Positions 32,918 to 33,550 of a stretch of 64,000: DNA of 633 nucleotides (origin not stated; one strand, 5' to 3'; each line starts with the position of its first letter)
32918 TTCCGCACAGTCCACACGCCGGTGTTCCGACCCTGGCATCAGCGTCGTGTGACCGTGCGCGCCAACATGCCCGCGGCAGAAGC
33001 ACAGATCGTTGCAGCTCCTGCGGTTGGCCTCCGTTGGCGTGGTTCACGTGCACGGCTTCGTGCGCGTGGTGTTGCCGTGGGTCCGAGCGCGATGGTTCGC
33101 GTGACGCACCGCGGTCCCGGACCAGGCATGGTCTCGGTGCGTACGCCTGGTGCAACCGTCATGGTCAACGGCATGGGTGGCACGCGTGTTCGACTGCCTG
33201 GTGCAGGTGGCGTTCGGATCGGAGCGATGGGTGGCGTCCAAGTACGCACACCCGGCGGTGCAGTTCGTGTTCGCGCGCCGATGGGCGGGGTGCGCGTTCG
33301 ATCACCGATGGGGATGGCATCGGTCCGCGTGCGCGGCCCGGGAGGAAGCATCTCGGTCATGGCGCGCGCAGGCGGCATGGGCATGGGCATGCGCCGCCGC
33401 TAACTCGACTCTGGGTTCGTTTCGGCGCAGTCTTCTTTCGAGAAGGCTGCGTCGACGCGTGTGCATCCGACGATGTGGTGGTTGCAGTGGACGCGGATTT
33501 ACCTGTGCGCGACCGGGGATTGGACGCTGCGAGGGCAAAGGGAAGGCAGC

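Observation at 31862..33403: Lipoprotein with three about 70-aa beta-rich repeats and an unusual periodic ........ tail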

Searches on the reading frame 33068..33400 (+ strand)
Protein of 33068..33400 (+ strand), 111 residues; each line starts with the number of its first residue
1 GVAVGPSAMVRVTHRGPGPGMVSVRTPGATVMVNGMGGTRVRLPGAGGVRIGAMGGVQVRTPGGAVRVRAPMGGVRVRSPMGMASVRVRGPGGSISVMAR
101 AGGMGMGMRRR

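Call 33: find_homologous_proteins(query=A2, max_evalue=0.001)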
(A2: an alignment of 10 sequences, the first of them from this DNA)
Query A2 (10 sequences) (111 aa, profile of the alignment): 3 proteins with E <= 0.001 among 8000 candidates.
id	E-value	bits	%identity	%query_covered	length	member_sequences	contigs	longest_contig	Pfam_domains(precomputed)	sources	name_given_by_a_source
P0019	7.6e-16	76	72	95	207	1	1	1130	-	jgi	-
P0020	1.9e-14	71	58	76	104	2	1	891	-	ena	-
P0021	6.5e-5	41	50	34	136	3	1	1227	-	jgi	jgi:hypothetical protein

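Call 66: predict_structure(alignment_id=A2)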
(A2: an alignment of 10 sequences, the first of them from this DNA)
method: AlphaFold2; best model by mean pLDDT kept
length: 111 residues; sequences in the alignment: 10
mean_pLDDT: 49.2   pTM: 0.35
mean pLDDT of the five models: 49.2, 42.0, 38.9, 37.9, 37.0
residues with pLDDT >= 90: 0; 70-90: 0; 50-70: 71; < 50: 40
segments of 3 or more residues with pLDDT < 50: 1-5, 82-108
pLDDT, mean of each block of 10 residues (from residue 1): 43 54 51 57 54 54 54 54 46 35 39 56
secondary structure, 60 per line:
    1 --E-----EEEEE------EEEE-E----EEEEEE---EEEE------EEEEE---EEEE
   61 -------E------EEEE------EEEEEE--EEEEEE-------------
elements in order: E9-13 E20-23 E30-35 E39-42 E49-53 E57-60 E75-78 E85-90 E93-98
